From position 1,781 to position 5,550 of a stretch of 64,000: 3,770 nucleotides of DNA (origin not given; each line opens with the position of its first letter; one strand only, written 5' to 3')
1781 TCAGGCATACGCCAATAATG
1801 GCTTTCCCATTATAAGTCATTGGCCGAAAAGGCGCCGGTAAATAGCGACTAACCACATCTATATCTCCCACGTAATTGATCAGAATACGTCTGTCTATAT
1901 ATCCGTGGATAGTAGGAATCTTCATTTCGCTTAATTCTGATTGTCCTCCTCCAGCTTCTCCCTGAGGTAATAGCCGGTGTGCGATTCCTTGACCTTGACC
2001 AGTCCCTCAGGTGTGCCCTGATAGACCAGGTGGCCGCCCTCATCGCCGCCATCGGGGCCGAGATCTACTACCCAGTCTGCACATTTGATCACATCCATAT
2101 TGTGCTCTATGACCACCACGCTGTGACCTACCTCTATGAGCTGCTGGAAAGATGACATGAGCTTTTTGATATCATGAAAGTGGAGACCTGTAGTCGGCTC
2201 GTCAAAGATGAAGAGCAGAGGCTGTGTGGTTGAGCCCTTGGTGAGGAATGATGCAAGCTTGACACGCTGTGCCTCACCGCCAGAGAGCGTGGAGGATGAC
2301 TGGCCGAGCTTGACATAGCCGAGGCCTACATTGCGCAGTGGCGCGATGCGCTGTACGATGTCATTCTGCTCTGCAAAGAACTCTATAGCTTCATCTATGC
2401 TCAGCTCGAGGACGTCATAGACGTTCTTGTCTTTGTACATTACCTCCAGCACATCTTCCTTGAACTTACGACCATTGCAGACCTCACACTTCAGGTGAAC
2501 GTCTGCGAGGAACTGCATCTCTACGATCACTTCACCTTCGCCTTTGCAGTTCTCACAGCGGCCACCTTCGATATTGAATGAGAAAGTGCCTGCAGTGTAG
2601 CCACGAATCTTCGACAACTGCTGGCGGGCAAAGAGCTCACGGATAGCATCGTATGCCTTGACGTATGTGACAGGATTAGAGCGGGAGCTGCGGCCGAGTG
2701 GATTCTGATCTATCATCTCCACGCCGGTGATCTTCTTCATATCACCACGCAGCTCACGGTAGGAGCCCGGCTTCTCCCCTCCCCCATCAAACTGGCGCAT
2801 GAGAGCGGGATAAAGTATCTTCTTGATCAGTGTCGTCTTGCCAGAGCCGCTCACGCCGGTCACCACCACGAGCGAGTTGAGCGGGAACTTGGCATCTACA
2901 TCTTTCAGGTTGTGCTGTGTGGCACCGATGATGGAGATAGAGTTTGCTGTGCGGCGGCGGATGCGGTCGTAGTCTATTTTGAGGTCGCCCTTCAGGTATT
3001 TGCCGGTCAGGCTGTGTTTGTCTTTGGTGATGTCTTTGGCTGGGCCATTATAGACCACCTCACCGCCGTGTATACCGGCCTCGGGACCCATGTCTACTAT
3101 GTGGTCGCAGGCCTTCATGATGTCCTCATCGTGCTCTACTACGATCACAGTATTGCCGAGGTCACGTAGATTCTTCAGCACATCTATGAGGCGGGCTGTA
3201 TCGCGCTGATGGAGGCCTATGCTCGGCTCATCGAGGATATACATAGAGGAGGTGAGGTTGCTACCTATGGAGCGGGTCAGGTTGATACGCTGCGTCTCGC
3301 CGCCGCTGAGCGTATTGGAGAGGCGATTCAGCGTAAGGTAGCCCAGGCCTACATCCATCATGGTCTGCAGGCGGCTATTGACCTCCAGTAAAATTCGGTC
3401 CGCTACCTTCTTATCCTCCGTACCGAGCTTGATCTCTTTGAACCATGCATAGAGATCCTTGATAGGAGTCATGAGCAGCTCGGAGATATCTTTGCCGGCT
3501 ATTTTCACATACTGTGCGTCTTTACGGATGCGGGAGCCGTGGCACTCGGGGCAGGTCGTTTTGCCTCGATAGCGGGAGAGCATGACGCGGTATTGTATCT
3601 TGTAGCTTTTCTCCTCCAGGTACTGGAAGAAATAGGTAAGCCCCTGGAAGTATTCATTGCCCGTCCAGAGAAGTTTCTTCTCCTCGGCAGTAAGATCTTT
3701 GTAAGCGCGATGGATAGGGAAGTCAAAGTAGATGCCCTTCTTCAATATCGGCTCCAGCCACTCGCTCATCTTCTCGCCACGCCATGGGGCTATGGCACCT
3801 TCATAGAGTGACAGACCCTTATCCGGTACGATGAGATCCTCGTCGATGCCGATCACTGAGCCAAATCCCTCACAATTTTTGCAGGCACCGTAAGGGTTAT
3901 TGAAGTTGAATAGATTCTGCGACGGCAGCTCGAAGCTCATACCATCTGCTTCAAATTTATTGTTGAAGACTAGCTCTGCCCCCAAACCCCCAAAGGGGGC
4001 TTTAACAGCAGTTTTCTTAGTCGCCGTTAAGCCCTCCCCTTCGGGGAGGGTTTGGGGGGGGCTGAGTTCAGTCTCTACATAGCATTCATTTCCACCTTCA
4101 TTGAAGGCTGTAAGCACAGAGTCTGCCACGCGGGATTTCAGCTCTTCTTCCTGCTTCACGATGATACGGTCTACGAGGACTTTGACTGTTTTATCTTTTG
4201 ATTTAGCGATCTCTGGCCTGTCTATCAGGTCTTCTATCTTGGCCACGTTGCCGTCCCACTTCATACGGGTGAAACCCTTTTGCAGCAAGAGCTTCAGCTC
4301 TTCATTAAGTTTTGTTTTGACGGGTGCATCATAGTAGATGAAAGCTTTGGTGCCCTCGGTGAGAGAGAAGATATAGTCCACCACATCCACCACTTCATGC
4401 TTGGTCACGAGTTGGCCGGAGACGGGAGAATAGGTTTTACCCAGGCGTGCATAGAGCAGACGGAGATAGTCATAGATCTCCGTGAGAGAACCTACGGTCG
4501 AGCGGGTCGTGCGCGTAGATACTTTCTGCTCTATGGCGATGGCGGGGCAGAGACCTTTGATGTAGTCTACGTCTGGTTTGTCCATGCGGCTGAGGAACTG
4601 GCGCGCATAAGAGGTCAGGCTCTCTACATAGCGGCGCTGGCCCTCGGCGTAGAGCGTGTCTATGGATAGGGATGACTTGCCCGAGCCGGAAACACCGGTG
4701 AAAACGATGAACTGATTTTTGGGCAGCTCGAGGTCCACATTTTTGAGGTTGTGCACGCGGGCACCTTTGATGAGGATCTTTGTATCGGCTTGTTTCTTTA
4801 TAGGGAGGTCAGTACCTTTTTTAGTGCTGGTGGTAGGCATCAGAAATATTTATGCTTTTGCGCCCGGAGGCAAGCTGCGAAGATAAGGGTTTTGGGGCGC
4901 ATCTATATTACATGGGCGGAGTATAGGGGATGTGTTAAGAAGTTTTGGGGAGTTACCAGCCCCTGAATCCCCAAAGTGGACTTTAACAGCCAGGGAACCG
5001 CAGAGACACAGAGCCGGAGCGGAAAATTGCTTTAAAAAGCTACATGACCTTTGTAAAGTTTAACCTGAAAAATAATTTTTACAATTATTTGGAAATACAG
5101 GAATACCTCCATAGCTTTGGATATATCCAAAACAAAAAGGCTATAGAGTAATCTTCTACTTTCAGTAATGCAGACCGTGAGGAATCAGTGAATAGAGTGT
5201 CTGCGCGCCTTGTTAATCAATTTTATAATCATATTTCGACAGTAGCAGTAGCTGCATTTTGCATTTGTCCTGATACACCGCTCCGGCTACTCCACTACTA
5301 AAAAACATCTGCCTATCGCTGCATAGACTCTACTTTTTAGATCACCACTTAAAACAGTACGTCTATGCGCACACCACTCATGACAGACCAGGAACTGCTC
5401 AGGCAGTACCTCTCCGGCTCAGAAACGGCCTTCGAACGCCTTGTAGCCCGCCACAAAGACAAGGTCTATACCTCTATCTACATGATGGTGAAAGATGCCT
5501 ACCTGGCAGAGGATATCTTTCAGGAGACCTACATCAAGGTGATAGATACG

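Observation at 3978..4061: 84-bp palindromic element inserted in frame inside uvrA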

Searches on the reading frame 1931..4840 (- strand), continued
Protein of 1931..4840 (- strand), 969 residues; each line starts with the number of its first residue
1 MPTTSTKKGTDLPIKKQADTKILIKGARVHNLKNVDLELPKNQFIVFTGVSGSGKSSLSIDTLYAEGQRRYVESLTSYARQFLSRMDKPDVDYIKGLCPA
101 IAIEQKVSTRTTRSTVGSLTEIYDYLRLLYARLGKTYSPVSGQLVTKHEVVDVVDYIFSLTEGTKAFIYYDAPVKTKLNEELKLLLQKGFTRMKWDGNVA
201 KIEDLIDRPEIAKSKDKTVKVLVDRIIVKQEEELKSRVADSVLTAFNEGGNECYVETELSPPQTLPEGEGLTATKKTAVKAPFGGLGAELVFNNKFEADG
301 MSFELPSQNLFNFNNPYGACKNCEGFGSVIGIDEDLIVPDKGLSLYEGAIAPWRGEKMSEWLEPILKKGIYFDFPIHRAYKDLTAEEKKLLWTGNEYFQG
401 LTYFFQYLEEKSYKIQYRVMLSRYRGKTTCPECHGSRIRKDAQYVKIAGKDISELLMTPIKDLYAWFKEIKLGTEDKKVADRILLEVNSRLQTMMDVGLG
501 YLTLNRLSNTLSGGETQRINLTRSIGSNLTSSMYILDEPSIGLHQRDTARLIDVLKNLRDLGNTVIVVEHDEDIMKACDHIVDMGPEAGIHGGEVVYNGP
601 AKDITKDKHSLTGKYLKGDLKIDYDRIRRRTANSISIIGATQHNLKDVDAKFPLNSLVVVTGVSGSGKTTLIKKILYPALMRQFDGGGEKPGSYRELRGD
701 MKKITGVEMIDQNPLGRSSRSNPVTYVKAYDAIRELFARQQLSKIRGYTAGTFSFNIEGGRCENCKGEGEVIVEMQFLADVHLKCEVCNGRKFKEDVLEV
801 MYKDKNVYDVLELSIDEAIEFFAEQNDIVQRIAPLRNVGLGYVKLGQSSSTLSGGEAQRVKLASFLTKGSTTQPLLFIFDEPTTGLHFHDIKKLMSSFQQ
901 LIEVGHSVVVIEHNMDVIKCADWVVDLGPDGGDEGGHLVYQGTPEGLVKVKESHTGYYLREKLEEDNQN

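Call 83: search_protein_families(library=pfam, proteins=[window:1931-4840:-], max_evalue=0.001)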
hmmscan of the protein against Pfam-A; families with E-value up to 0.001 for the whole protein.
window:1931-4840:- (969 aa): 19 families
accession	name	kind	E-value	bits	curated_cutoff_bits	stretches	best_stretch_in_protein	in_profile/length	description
PF00005.33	ABC_tran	-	7.1e-22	78.9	25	1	818-884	79-137/137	ABC transporter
PF17760.6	UvrA_inter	-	3.5e-17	62.7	23.3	1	152-257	5-107/109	UvrA interaction domain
PF02463.25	SMC_N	-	8.6e-12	45.4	40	0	246-585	135-212/220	RecF/RecN/SMC N terminal domain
PF17755.6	UvrA_DNA-bind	-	2e-11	44.6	23.2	1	333-404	1-72/110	UvrA DNA-binding domain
PF13304.12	AAA_21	-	1.3e-07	32.4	27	0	516-568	242-296/304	AAA domain, putative AbiEii toxin, Type IV TA system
PF13555.12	AAA_29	-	4.6e-07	29.9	27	0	647-680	14-50/61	P-loop containing region of AAA domain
PF03193.22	RsgA_GTPase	-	4.4e-06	27.1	30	0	639-676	91-127/174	RsgA GTPase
PF13401.12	AAA_22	-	4.8e-06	27.3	27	0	656-677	6-27/130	AAA domain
PF13191.12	AAA_16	-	5e-06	27.6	32.6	0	648-677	19-46/167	AAA ATPase domain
PF20720.3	nSTAND3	-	5.8e-06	26.5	27.2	0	654-683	16-45/155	Novel STAND NTPase 3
PF20703.3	nSTAND1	-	1e-05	25.8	27.1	0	651-685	33-63/379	Novel STAND NTPase 1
PF00684.25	DnaJ_CXXCXGXG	-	1.3e-05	25.8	32.7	0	761-791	17-50/65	DnaJ central domain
PF13476.12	AAA_23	-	4.2e-05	24.7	27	0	652-690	17-53/201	AAA domain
PF01443.25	Viral_helicase1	-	6.5e-05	23.3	21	0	659-678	2-21/228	Viral superfamily 1 RNA helicase core domain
PF25199.1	nSTAND_NTPase5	-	0.00019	21.7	34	0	615-680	3-66/145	Novel STAND NTPase 5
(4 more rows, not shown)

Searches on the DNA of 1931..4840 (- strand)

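Call 75: search_rna_families(sources=[L049, L035], threshold=gathering)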
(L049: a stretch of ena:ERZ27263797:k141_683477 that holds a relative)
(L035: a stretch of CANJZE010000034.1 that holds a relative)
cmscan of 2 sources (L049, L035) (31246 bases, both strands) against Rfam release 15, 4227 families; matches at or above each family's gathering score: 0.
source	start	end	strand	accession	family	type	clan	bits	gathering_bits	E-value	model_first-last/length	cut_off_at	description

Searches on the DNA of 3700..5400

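Call 28: search_rna_families(source=window, start=3700, end=5400, threshold=evalue, max_evalue=10)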
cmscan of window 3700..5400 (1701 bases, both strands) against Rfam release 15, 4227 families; matches with E-value up to 10: 7.
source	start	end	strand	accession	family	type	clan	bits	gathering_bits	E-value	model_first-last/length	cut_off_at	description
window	3978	4059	-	RF03800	mir-4477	Gene; miRNA;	-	24.2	74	0.083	1-81/81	no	mir-4477 microRNA precursor family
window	3978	4059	+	RF03800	mir-4477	Gene; miRNA;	-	21.7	74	0.38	1-81/81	no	mir-4477 microRNA precursor family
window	5162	5223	-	RF02308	TtnuCD34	Gene; snRNA; snoRNA; CD-box;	-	19.2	80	1.6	1-64/64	no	Tetrahymena snoRNA TtnuCD34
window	3983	4089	-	RF00195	RsmY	Gene; sRNA;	CL00106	15.2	57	0.7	1-121/121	no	RsmY RNA family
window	3893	4018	-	RF00417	SNORA56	Gene; snRNA; snoRNA; HACA-box;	CL00039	15.1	80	7.5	1-129/129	no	Small nucleolar RNA SNORA56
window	4073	4113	-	RF03537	Flavi_TBFV_SL6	Cis-reg;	-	13.8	38.3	9.6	1-45/45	no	Tick-borne Flavivirus short stem-loop SL6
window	5054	5121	+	RF01822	RsaJ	Gene; sRNA;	-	12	100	7.5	1-287/287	no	RNA Staph. aureus A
